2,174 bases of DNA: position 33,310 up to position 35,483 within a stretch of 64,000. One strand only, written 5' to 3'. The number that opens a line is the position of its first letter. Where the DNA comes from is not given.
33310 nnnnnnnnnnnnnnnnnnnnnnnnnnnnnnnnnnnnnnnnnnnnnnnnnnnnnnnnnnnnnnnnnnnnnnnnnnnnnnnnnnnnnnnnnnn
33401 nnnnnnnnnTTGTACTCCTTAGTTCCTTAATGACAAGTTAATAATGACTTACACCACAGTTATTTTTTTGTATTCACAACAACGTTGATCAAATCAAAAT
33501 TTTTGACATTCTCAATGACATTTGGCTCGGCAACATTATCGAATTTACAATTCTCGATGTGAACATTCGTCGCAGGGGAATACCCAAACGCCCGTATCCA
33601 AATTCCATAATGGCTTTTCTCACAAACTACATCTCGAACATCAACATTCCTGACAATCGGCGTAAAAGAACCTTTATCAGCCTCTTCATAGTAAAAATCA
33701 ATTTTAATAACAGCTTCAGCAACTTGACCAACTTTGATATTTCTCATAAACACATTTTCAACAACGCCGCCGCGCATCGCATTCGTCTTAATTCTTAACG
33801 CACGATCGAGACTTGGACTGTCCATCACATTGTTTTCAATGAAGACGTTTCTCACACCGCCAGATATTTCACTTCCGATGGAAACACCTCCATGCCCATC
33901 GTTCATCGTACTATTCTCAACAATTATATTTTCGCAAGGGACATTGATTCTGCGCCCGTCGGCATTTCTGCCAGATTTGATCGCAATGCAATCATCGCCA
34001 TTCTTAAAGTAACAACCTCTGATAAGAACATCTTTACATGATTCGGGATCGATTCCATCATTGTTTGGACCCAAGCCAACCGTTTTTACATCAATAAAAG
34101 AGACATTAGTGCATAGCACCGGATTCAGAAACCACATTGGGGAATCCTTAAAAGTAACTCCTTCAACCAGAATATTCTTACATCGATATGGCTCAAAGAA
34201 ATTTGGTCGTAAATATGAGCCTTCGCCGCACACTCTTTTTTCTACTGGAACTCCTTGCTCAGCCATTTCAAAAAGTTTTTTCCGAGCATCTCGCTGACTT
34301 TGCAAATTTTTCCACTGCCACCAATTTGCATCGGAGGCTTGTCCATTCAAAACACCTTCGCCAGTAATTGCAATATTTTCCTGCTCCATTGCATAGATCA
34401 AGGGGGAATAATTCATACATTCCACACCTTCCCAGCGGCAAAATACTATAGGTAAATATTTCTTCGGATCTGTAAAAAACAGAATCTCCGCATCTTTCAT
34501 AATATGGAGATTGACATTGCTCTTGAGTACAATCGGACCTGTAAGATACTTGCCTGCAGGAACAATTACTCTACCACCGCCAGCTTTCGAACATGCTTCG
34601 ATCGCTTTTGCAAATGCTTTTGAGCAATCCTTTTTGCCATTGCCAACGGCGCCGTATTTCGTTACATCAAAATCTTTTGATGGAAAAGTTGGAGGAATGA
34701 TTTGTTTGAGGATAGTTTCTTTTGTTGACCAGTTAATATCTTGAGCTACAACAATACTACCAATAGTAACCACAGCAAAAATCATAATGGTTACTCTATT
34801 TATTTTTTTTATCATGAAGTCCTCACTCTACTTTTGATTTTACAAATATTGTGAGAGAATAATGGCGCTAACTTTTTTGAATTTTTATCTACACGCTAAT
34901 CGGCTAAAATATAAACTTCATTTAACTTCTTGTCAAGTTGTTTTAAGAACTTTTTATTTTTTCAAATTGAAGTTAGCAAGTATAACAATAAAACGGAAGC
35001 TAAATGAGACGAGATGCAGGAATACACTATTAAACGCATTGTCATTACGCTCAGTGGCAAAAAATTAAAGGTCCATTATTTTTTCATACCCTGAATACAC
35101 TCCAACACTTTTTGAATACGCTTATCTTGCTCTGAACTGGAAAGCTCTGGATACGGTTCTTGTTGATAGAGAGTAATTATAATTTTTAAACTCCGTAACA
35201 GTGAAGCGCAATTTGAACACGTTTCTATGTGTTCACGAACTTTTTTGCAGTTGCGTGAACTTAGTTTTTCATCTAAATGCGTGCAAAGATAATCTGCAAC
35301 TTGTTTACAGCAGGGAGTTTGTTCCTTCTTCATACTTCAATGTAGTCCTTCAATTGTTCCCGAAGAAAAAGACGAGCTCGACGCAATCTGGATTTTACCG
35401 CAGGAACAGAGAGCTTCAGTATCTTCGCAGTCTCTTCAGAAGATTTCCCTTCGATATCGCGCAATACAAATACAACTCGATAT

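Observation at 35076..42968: Sensor kinase without partner regulator, then a giant PKD-repeat protein translationally linked to an ECF sigma and a soluble ZAS anti-sigma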

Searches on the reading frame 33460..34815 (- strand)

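Call 4: search_protein_families(library=pfam, proteins=[window:33460-34815:-], max_evalue=0.01)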
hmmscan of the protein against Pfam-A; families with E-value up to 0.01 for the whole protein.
window:33460-34815:- (451 aa): 2 families
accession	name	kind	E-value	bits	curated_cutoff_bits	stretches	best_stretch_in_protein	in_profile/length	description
PF00295.23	Glyco_hydro_28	-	7.6e-34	117.7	22.9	1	203-399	90-274/324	Glycosyl hydrolases family 28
PF12708.12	Pect-lyase_RHGA_epim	-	2.4e-10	41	27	1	50-103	3-58/213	Rhamnogalacturonase A/epimerase, pectate lyase-like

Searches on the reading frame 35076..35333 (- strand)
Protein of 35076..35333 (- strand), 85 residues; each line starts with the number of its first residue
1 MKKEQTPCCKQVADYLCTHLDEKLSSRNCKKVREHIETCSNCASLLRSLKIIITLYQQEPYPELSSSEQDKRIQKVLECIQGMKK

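Call 4: search_protein_families(library=pfam, proteins=[window:35076-35333:-], max_evalue=0.01)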
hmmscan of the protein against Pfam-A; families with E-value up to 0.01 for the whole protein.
window:35076-35333:- (85 aa): 1 family
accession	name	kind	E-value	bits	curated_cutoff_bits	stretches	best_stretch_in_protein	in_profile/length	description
PF13490.11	zf-HC2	-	1.2e-07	32.1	22.2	1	9-43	1-35/35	Putative zinc-finger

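Call 33: search_solved_structures(query=window:35076-35333:-, max_evalue=10, show_alignments=4)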
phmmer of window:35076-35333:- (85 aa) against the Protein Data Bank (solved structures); distinct sequences matched with E-value up to 10: 3.
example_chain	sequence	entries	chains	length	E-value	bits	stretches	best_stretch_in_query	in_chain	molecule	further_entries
5wuq_C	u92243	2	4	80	0.015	18.8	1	8-61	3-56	Anti-sigma-W factor RsiW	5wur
3thf_A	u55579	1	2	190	0.027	18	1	12-52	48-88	Protein Shroom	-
5frf_A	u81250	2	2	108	1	13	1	8-44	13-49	ANTI-SIGMA FACTOR RSRA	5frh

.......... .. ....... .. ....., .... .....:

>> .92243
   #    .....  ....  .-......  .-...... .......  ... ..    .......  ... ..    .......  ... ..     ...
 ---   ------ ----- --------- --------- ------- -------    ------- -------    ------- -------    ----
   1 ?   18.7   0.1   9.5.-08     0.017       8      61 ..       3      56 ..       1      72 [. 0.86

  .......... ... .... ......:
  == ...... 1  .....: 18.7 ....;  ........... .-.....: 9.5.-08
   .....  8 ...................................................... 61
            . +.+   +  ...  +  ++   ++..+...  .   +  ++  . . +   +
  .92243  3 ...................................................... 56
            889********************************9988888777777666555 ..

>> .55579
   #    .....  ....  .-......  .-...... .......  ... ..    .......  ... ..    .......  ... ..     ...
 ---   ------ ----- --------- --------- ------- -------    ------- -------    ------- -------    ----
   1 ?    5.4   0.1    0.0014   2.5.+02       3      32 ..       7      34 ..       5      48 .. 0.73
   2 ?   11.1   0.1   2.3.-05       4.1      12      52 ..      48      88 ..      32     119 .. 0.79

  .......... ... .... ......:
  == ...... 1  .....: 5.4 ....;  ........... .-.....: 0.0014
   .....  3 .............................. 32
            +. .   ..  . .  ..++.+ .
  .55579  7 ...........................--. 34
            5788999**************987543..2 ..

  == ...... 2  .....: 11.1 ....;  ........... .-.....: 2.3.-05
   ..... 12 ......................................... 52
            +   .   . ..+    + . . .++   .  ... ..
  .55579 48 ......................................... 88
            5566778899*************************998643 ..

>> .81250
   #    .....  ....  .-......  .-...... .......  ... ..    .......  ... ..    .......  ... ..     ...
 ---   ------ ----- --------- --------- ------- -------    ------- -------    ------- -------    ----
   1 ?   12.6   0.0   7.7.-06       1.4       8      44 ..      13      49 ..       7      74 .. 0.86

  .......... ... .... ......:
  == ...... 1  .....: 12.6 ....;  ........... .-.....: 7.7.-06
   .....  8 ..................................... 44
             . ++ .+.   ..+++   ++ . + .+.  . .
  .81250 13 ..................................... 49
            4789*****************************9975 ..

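Call 38: search_protein_families(library=ncbifam, proteins=[window:35076-35333:-], max_evalue=0.001)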
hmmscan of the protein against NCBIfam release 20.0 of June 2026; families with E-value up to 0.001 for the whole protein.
window:35076-35333:- (85 aa): 1 family
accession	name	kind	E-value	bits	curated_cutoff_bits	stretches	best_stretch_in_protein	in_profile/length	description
TIGR03988.1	antisig_RsrA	equivalog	1.5e-06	28.2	62.5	1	9-45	2-38/77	mycothiol system anti-sigma-R factor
